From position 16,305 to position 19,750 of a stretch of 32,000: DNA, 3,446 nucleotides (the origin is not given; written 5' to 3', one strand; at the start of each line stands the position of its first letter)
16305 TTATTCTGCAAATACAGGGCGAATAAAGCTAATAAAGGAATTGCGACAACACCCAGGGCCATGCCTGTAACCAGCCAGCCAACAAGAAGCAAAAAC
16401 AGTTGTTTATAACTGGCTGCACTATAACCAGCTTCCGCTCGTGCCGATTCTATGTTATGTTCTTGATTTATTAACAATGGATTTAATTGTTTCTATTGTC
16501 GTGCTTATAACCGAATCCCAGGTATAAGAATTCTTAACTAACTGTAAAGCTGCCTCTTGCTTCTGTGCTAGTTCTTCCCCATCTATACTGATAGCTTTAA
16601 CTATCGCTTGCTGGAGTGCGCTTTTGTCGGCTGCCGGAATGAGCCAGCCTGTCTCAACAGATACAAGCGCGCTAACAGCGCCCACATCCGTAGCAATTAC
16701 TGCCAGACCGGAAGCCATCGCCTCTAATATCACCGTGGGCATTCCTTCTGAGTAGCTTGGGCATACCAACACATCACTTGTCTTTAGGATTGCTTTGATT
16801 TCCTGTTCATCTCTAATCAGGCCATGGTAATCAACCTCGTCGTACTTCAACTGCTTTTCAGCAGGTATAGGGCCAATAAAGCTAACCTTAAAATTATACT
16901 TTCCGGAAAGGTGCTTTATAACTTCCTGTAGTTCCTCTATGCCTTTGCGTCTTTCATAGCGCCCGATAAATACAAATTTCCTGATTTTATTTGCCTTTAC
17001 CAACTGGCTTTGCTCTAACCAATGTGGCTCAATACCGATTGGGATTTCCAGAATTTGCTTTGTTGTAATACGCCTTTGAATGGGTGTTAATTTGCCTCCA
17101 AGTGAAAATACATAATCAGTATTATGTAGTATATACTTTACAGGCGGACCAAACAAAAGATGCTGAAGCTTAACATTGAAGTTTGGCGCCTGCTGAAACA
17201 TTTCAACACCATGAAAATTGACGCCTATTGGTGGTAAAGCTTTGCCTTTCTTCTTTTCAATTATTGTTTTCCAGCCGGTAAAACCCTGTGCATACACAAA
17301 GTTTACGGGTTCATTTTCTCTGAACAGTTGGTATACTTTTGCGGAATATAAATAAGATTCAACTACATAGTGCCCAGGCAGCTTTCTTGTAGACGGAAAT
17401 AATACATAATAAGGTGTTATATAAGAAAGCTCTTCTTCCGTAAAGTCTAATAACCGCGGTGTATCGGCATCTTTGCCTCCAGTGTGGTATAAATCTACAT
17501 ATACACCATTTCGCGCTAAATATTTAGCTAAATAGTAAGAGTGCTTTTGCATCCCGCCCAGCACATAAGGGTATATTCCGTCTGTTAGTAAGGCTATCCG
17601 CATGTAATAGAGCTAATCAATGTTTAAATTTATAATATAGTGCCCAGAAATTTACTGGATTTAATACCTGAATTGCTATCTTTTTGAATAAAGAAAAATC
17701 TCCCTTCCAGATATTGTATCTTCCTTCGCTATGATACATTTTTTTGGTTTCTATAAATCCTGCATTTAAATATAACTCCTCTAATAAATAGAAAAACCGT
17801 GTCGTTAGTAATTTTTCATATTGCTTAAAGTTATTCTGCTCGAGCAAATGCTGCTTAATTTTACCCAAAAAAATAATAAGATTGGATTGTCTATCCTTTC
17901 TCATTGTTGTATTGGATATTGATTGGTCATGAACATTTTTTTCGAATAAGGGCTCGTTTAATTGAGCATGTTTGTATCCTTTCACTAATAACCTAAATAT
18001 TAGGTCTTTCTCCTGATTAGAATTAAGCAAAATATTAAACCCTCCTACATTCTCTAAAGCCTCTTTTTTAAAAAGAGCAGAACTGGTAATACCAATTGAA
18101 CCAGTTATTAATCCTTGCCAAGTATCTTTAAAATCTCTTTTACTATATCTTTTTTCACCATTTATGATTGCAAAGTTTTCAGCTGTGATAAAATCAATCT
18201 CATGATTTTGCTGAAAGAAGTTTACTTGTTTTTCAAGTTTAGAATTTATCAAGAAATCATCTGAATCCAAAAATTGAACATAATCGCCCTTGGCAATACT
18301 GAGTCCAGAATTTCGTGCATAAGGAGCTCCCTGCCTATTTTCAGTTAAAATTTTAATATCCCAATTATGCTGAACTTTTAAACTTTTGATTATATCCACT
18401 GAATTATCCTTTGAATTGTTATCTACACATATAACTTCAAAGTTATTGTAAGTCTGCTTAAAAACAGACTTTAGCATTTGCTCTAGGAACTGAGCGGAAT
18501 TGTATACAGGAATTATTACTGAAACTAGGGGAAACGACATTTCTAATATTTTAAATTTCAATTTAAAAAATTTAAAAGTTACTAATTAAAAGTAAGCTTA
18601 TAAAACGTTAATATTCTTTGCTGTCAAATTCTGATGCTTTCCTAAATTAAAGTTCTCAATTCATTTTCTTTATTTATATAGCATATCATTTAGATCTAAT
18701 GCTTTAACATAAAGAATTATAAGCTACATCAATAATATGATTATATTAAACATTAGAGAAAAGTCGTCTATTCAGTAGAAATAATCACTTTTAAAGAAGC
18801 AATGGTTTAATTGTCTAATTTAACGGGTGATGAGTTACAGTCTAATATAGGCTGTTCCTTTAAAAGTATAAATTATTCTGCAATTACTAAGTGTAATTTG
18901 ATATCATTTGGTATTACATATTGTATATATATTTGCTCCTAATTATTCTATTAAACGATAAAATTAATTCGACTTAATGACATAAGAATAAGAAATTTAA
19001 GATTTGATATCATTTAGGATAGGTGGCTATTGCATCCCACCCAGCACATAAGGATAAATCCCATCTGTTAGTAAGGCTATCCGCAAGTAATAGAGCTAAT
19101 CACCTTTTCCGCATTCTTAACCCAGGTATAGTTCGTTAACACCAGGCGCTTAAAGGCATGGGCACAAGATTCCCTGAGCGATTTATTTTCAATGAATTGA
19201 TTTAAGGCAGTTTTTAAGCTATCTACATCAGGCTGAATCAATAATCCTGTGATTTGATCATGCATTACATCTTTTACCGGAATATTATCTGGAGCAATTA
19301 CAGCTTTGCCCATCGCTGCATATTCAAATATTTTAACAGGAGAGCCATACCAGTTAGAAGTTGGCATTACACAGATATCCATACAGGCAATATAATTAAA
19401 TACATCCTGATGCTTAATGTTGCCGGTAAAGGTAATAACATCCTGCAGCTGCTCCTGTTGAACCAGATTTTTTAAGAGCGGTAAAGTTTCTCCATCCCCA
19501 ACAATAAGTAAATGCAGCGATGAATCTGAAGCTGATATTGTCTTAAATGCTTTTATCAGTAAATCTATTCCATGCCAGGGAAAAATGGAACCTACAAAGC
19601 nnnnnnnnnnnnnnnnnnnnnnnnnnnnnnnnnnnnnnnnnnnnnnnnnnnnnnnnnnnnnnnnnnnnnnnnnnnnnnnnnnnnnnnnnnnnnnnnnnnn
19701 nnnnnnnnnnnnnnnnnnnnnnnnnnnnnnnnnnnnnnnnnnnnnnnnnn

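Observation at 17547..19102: Recombination scar: 73-bp junction duplicated with only synonymous differences, leaving a ghost gene start and bracketing a 1.41-kb low-GC insert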

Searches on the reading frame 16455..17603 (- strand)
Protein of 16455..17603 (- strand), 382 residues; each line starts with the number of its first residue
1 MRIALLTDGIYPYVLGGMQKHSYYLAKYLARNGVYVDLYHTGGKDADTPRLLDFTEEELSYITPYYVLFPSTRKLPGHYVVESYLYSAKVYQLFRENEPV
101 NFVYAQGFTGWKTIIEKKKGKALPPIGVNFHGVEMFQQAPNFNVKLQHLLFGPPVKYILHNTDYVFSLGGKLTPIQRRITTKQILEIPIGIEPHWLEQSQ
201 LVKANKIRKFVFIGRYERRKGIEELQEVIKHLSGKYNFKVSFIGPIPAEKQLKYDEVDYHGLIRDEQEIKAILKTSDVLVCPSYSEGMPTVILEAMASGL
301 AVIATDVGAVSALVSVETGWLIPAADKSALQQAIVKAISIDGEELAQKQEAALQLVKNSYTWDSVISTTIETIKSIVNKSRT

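Call 6: search_protein_families(library=pfam, proteins=[window:16455-17603:-], max_evalue=0.001)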
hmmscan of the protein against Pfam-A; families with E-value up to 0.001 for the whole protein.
window:16455-17603:- (382 aa): 4 families
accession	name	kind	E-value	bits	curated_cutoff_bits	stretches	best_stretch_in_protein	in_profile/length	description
PF13692.12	Glyco_trans_1_4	-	1.1e-26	94.2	27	1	209-338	3-140/142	Glycosyl transferases group 1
PF00534.26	Glycos_transf_1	-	1.2e-24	87.3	26.4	1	199-347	7-163/172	Glycosyl transferases group 1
PF13439.12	Glyco_transf_4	-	2.1e-06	28.3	28.5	1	16-166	2-138/170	Glycosyltransferase Family 4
PF20706.3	GT4-conflict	-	5.3e-06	26.1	26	1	160-353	145-366/385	Family 4 Glycosyltransferase in conflict systems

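Call 9: find_encoding_contigs(protein=window:16455-17603:-, flank=10000, max_places=10)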
Protein window:16455-17603:- (382 aa): no gene with exactly this product is on record in the collection.

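Call 11: find_related_loci(query=window:16455-17603:-, collection=genome_contigs, flank=10000)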
Query window:16455-17603:- (382 aa) in genome_contigs; peptide patterns used: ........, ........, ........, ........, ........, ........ (x = any residue, [..] = any of these).
274 stretches matched a pattern; 170 encode a relative of the query (tblastn E <= 1e-3); the best 80 are kept; 80 distinct loci.
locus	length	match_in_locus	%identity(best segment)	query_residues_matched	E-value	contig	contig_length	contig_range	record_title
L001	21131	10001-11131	75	1-377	0e+0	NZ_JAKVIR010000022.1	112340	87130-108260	Pontibacter sp. E15-1 NODE_22_length_112340_cov_163.608036, whole genome shotgun sequence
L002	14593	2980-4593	69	1-376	4e-177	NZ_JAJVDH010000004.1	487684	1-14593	Pontibacter vulgaris strain NBU2972 Scaffold3_1, whole genome shotgun sequence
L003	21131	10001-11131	64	1-378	2e-160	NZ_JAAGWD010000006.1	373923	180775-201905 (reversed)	Pontibacter burrus strain BT327 31415.BT327.1_6_BT327.00006_31415.BT327.1, whole genome shotgun sequence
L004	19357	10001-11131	62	1-377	1e-147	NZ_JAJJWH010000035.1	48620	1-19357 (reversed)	Pontibacter harenae strain XAAS-A31 Scaffold38, whole genome shotgun sequence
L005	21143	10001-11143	53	1-379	3e-133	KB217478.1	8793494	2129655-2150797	Calothrix sp. PCC 7103 genomic scaffold Cal7103DRAFT_CPM.6, whole genome shotgun sequence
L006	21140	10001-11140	52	1-379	3e-127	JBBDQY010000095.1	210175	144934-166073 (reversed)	MAG: Balneolales bacterium isolate LejiaC_41_28 Lejia_C_99_length_210175_cov_17, whole genome shotgun sequence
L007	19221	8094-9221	51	1-373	6e-124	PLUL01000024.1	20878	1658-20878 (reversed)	MAG: Bacteroidetes bacterium isolate palsa_971 73.20120700_P3D.99_contig_24286, whole genome shotgun sequence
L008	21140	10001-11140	51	1-379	9e-124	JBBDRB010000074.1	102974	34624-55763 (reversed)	MAG: Balneolales bacterium isolate LejiaC_50_16 Lejia_C_442_length_102974_cov_9, whole genome shotgun sequence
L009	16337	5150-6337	51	2-376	4e-122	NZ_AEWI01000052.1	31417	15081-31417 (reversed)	Anaerophaga thermohalophila DSM 12881 contig_52, whole genome shotgun sequence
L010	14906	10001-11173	52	1-380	1e-120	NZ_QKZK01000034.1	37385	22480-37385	Breznakibacter xylanolyticus strain DSM 6779 LX69DRAFT_scaffold00034.34, whole genome shotgun sequence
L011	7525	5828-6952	51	1-373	9e-121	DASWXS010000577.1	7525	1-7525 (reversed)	MAG TPA_asm: Bacteroidia bacterium isolate SMAG_U3691 k141_1006752, whole genome shotgun sequence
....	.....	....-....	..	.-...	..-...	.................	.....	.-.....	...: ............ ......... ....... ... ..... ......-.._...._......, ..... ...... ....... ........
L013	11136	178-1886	51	2-377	3e-119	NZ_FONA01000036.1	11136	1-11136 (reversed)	Thermophagus xiamenensis strain DSM 19012, whole genome shotgun sequence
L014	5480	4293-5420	51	1-373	2e-119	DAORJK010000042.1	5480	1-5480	MAG TPA_asm: Bacteroidia bacterium isolate AMR_MDS_5553 NODE_3684_length_5480_cov_40.467281, whole genome shotgun sequen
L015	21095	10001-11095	53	1-365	5e-119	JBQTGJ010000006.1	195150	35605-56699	Geofilum sp. OHC36d9 c_000000000006, whole genome shotgun sequence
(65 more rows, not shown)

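Call 45: search_protein_families(library=pfam, proteins=[L005:6114-7355:+, L005:7404-8591:+, L005:8899-9888:+, L005:10001-11140:+, L005:11256-12320:+, L001:8850-9995:+], max_evalue=0.001)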
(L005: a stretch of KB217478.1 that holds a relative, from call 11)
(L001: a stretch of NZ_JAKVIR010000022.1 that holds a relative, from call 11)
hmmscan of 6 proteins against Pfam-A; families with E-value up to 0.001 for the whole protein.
L005:6114-7355:+ (413 aa): 5 families
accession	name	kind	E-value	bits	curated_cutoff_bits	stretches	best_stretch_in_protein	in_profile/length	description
PF13439.12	Glyco_transf_4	-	1.7e-20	74.2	28.5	1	34-212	2-169/170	Glycosyltransferase Family 4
PF00534.26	Glycos_transf_1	-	5.5e-20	72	26.4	1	226-386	6-168/172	Glycosyl transferases group 1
PF13692.12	Glyco_trans_1_4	-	1e-18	68.4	27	1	236-375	3-141/142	Glycosyl transferases group 1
PF13524.12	Glyco_trans_1_2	-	1.8e-07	31.6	25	1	252-405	5-143/144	Glycosyl transferase-like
PF13579.12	Glyco_trans_4_4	-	1.1e-06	29.5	29.7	0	138-208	93-158/158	Glycosyl transferase 4-like domain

L005:7404-8591:+ (395 aa): 5 families
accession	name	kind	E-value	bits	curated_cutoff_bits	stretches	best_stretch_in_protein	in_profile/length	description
PF00534.26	Glycos_transf_1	-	1.2e-38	132.8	26.4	1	210-371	10-171/172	Glycosyl transferases group 1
PF13692.12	Glyco_trans_1_4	-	2.7e-28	99.4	27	1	217-358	3-142/142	Glycosyl transferases group 1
PF20706.3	GT4-conflict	-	1.8e-09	37.5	26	1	189-345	171-333/385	Family 4 Glycosyltransferase in conflict systems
PF13439.12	Glyco_transf_4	-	6.6e-08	33.2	28.5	1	14-200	2-166/170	Glycosyltransferase Family 4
PF13524.12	Glyco_trans_1_2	-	8.5e-05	23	25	1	245-381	13-137/144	Glycosyl transferase-like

L005:8899-9888:+ (329 aa): 2 families
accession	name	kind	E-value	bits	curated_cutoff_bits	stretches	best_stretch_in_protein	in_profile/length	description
PF13704.12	Glyco_tranf_2_4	-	3.2e-09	37.6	27.5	1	11-101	2-88/98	Glycosyl transferase family 2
PF00535.33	Glycos_transf_2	-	0.00017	22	23.3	1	6-97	3-91/168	Glycosyl transferase family 2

L005:10001-11140:+ (379 aa): 5 families
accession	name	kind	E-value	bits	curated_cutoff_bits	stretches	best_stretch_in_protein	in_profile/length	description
PF13692.12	Glyco_trans_1_4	-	3e-29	102.6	27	1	210-340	2-140/142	Glycosyl transferases group 1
PF00534.26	Glycos_transf_1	-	2.7e-25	89.3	26.4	1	209-346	15-160/172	Glycosyl transferases group 1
PF13439.12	Glyco_transf_4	-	1.3e-08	35.5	28.5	1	15-196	1-168/170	Glycosyltransferase Family 4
PF22772.2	WsaF_C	-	0.00019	21.7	27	1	222-310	18-107/133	WsaF, C-terminal domain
PF20706.3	GT4-conflict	-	0.0003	20.3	26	1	183-367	170-381/385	Family 4 Glycosyltransferase in conflict systems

L005:11256-12320:+ (354 aa): 3 families
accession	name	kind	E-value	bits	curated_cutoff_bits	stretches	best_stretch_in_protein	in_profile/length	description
PF00534.26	Glycos_transf_1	-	4e-23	82.2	26.4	1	174-311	11-155/172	Glycosyl transferases group 1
PF13692.12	Glyco_trans_1_4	-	9.5e-19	68.5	27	1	179-310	2-138/142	Glycosyl transferases group 1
PF20706.3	GT4-conflict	-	5e-10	39.3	26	1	173-287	192-321/385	Family 4 Glycosyltransferase in conflict systems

L001:8850-9995:+ (381 aa): 0 families

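Call 58: search_protein_families(library=ncbifam, proteins=[L001:8850-9995:+, window:16455-17603:-], max_evalue=0.01)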
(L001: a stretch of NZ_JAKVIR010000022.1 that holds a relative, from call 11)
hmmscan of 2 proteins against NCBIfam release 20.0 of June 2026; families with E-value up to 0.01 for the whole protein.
L001:8850-9995:+ (381 aa): 1 family
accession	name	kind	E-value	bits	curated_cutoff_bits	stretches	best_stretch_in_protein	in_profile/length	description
NF007640.0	PRK10307.1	subfamily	0.00027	20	276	1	192-360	212-386/411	WcaI family glycosyltransferase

window:16455-17603:- (382 aa): 38 families (the best 25 are shown)
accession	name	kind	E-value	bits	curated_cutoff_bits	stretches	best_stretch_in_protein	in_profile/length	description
NF047684.1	TeichurnBiosyTuaC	equivalog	3.8e-29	101.8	550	1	159-366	162-379/391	teichuronic acid biosynthesis protein TuaC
NF053787.1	GlcN_PG_synth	equivalog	1.3e-22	80.2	480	1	201-376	191-359/361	N-acetylglucosaminyl phosphatidylglycerol synthase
TIGR03088.1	stp2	hypoth_equivalog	1.7e-20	73.4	409.05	1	265-367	262-364/374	TIGR03088 family PEP-CTERM/XrtA system glycosyltransferase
TIGR02149.1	glgA_Coryne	subfamily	1.9e-19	70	302.4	1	209-377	206-391/391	glycogen synthase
NF038295.1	EPS_HpsP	equivalog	3.3e-15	56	550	1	185-376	179-387/388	hormogonium polysaccharide biosynthesis glycosyltransferase HpsP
NF041876.1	EPS_EpsE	equivalog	2.3e-14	53.4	400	1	255-360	276-380/389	exopolysaccharide biosynthesis GT4 family glycosyltransferase EpsE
NF046085.1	XrtY_assoc_Gly1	equivalog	2.4e-14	53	400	1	174-378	174-386/387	XrtY-associated glycosyltransferase XYAG1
TIGR03999.1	thiol_BshA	equivalog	1.7e-12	47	273.7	1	209-368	201-365/375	N-acetyl-alpha-D-glucosaminyl L-malate synthase BshA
TIGR04047.1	MSMEG_0565_glyc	hypoth_equivalog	3.2e-12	46.2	259.85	1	252-371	254-369/373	MSMEG_0565 family glycosyltransferase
NF038011.1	PelF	equivalog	5.6e-12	45.5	100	1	267-367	375-483/489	GT4 family glycosyltransferase PelF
TIGR04005.1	wcaL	equivalog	4.4e-11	42.3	537.6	1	210-362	225-392/406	colanic acid biosynthesis glycosyltransferase WcaL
TIGR03449.1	mycothiol_MshA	equivalog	5.7e-11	41.9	462.5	1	266-373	294-400/406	D-inositol-3-phosphate glycosyltransferase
TIGR04063.1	stp3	hypoth_equivalog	2.3e-09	36.6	442.05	1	211-368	217-387/397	TIGR04063 family PEP-CTERM/XrtA system glycosyltransferase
NF038229.1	Glyco4_Geo_Pelo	equivalog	3.4e-08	32.9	400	1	258-325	221-288/338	GPMC system family 4 glycosyltransferase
TIGR02472.1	sucr_P_syn_N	equivalog_domain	4.9e-08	32.2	576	1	275-372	340-437/439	sucrose-phosphate synthase, putative, glycosyltransferase domain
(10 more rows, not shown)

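Call 59: search_solved_structures(query=L001:8850-9995:+, max_evalue=1)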
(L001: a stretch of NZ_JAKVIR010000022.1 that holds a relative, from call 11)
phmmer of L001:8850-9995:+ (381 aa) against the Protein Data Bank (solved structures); distinct sequences matched with E-value up to 1: 1.
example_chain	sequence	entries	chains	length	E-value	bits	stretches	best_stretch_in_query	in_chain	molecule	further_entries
2e4m_C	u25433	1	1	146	0.0074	18.7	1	242-331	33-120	HA-17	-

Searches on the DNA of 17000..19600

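Call 28: search_rna_families(source=window, start=17000, end=19600, threshold=evalue, max_evalue=1)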
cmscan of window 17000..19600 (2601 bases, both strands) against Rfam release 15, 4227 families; matches with E-value up to 1: 1.
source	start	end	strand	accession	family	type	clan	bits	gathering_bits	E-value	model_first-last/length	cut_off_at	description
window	17203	17314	+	RF02082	STnc540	Gene; sRNA;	-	18.1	38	0.82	1-202/202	no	Enterobacterial sRNA STnc540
